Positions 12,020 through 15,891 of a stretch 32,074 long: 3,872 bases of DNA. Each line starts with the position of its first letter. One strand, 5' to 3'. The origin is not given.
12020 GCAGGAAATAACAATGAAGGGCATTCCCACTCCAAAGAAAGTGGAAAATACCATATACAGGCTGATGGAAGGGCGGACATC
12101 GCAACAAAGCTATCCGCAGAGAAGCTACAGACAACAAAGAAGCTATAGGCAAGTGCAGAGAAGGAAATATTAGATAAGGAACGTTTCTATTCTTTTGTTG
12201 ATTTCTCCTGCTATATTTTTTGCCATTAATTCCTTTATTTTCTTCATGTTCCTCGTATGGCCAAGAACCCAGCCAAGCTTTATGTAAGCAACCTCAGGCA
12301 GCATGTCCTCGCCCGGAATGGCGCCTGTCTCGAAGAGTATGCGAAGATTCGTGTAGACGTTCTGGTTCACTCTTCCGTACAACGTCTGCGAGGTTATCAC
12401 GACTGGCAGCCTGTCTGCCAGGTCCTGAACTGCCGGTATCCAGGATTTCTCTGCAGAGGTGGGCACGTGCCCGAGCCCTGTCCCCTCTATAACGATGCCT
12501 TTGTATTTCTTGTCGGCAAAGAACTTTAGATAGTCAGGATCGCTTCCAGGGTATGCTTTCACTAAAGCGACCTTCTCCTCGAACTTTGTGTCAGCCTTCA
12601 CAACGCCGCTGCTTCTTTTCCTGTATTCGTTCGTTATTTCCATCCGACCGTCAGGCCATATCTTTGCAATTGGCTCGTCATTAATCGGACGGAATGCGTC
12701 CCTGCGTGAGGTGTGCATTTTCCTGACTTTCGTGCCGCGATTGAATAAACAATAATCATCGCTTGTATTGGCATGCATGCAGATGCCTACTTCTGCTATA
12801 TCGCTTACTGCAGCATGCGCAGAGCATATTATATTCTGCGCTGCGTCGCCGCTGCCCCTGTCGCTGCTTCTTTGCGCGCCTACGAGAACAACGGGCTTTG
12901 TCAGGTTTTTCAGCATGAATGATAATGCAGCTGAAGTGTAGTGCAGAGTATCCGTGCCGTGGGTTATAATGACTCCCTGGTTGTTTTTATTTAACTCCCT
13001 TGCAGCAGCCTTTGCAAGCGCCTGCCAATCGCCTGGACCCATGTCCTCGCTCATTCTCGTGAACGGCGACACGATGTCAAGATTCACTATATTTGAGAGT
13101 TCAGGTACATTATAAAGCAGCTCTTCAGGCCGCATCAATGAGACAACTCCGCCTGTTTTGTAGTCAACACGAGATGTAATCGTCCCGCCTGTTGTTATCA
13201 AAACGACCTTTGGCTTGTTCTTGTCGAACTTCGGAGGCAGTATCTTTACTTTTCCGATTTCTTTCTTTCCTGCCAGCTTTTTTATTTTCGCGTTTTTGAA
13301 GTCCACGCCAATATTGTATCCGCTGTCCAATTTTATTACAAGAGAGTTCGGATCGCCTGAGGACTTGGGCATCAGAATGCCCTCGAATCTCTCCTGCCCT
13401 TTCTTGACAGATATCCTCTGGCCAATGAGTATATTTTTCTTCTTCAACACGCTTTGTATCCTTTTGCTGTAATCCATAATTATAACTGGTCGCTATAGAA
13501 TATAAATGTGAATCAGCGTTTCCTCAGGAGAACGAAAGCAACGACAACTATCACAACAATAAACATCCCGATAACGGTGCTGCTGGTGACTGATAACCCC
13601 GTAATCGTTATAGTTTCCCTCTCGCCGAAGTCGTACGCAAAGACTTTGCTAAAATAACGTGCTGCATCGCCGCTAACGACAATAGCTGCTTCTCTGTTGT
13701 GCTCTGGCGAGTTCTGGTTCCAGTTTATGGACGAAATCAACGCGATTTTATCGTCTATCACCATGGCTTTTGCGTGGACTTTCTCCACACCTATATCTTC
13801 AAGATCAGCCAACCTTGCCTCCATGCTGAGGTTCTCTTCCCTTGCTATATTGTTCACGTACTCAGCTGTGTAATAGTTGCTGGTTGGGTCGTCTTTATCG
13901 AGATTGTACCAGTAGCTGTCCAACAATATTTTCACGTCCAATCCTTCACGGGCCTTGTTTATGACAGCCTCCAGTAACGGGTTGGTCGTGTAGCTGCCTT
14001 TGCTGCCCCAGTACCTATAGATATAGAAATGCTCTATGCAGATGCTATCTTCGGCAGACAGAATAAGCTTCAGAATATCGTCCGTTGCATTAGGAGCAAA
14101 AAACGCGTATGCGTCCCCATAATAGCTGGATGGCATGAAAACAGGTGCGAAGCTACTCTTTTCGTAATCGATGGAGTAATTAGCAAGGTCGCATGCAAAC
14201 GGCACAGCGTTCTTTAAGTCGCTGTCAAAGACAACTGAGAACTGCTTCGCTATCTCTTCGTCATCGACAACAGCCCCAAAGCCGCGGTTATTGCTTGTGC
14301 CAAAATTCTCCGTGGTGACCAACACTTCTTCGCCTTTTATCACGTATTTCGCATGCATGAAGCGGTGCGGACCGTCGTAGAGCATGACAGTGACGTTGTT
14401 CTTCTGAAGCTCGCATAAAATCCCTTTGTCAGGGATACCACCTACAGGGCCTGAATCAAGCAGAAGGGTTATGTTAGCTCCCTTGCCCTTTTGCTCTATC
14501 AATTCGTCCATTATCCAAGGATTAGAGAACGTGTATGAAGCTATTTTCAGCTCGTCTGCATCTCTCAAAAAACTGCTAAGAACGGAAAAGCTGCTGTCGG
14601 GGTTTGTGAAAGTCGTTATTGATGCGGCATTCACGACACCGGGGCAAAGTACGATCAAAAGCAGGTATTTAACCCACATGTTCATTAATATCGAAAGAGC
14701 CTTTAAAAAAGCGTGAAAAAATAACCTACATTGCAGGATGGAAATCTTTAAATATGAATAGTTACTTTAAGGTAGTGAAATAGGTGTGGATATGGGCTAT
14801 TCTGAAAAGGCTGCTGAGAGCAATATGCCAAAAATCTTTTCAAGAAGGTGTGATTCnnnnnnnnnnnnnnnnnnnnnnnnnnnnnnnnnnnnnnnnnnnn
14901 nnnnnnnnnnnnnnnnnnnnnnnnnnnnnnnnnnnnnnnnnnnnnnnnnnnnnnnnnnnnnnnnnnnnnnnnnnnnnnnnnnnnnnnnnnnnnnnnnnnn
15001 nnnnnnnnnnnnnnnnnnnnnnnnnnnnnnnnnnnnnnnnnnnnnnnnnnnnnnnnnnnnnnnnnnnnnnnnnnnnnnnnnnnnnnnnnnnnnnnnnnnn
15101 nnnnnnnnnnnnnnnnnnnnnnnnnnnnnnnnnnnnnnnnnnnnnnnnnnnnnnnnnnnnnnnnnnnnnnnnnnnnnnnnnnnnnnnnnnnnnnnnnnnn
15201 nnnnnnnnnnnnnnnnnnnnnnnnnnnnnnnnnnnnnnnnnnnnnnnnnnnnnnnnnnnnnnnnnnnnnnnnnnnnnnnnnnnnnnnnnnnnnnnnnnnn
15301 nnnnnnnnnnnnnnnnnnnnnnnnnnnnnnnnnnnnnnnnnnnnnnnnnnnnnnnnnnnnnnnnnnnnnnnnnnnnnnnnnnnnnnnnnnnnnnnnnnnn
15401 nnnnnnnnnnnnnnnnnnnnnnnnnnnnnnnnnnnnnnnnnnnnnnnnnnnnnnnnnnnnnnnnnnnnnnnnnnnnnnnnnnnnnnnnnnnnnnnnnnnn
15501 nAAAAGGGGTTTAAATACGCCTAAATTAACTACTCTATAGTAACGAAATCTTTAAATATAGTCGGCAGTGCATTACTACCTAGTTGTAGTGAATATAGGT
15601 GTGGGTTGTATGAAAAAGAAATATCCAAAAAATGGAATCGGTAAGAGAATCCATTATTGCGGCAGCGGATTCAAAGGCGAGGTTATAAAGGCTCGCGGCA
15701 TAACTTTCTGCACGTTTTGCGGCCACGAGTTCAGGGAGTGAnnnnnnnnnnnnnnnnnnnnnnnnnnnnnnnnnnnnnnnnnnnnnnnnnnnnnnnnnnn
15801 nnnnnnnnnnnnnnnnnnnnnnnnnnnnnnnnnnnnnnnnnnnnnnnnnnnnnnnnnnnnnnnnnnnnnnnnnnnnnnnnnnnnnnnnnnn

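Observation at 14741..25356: Candidate uncharacterised envelope/secretion locus built around an orphan PilB/FlaI-type ATPase and PilC/FlaJ-type platform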

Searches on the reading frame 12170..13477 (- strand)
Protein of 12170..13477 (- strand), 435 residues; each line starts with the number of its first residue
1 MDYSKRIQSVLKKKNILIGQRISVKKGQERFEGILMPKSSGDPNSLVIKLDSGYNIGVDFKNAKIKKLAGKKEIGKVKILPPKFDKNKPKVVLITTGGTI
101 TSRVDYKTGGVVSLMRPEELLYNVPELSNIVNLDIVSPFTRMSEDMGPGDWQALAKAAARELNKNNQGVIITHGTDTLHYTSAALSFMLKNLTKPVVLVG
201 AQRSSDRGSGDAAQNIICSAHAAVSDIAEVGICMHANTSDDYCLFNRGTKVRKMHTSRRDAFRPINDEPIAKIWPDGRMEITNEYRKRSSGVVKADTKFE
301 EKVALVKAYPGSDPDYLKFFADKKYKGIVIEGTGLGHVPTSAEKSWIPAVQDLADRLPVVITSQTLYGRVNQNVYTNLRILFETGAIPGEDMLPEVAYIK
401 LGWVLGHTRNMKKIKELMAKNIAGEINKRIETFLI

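Call 5: search_protein_families(library=pfam, max_evalue=0.01, proteins=[window:12170-13477:-])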
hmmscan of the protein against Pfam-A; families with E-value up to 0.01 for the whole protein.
window:12170-13477:- (435 aa): 3 families
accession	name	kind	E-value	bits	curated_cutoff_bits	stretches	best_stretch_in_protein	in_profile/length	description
PF00710.25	Asparaginase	-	5e-55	186.5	22.5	1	90-282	1-188/193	Asparaginase, N-terminal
PF17763.6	Asparaginase_C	-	2.5e-30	105.2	34.6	1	302-418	1-114/114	Glutaminase/Asparaginase C-terminal domain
PF18195.6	GatD_N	-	6.8e-18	64.2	25.7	1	18-68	3-54/54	GatD N-terminal domain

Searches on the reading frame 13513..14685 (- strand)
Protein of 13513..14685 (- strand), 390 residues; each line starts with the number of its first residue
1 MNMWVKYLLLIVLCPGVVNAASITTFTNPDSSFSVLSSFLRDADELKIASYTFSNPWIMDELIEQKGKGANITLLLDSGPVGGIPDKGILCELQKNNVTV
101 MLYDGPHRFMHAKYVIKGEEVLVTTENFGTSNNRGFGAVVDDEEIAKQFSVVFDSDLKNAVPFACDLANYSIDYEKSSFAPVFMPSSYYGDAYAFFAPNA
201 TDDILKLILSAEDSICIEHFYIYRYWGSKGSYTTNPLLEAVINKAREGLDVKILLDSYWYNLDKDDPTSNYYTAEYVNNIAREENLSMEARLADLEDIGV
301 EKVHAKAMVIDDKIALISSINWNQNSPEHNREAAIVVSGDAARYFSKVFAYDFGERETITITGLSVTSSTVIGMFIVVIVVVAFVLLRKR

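Call 4: search_protein_families(library=pfam, max_evalue=0.1, proteins=[window:13513-14685:-])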
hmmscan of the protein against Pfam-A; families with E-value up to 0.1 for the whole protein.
window:13513-14685:- (390 aa): 2 families
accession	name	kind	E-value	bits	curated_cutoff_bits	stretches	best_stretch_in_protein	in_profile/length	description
PF13091.12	PLDc_2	-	1.9e-32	112.3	27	2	204-350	1-129/132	PLD-like domain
PF00614.28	PLDc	-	6.5e-07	29.5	21.9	1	303-325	5-27/28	Phospholipase D Active site motif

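Call 85: search_protein_families(library=ncbifam, max_evalue=1, proteins=[window:13513-14685:-])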
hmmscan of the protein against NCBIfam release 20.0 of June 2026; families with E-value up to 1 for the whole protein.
window:13513-14685:- (390 aa): 9 families
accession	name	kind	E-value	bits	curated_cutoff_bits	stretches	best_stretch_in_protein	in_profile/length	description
NF038319.1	DISARM_DrmC_I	equivalog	2.1e-13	50.4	133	2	204-342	99-223/236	DISARM system phospholipase D-like protein DrmC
NF010492.0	PRK13912.1-3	equivalog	3.8e-09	36.4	297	2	231-337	56-155/178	nuclease NucT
TIGR04265.1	bac_cardiolipin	equivalog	5.1e-09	35.6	290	3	200-321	130-239/483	cardiolipin synthase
NF010490.0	PRK13912.1-1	equivalog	2.8e-08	34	211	2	299-333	101-135/159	nuclease NucT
NF010491.0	PRK13912.1-2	equivalog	3.2e-06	27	225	1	231-335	58-155/180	nuclease NucT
NF009107.0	PRK12452.1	equivalog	1.3e-05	24.2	787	2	303-357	426-481/509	cardiolipin synthase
NF008427.0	PRK11263.1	equivalog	0.00087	18.5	281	1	204-325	24-134/409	cardiolipin synthase ClsB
NF006946.0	PRK09428.1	equivalog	0.0085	15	314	1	302-343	355-396/451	CDP-diacylglycerol--serine O-phosphatidyltransferase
NF010493.0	PRK13912.1-4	equivalog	0.085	12.8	351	1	271-338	83-149/171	nuclease NucT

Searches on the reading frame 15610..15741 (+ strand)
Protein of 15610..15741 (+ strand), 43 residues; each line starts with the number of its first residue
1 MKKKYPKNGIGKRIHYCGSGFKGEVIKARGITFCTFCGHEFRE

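Call 79: search_protein_families(library=phrogs, max_evalue=0.01, proteins=[window:15610-15741:+])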
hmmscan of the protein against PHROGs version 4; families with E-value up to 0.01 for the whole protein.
window:15610-15741:+ (43 aa): 0 families

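Call 83: search_protein_families(library=pfam, max_evalue=1, proteins=[window:15610-15741:+])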
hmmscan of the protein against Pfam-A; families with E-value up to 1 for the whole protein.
window:15610-15741:+ (43 aa): 3 families
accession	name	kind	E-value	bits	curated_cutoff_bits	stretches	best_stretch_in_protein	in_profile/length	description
PF08792.16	A2L_zn_ribbon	-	0.0044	17.1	22.9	1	22-41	12-31/33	A2L zinc ribbon domain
PF10571.15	UPF0547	-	0.072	13.7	29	1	33-42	16-25/26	Uncharacterised protein family UPF0547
PF13240.11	Zn_Ribbon_1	-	0.19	12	25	1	32-40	14-22/23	zinc-ribbon domain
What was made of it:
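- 15610..15741 (+): 43-aa zinc-ribbon ORF (CxxG...CxxC) that leads the second duplicated-promoter unit. Weak A2L_zn_ribbon hit, E=0.0044 (call 83).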
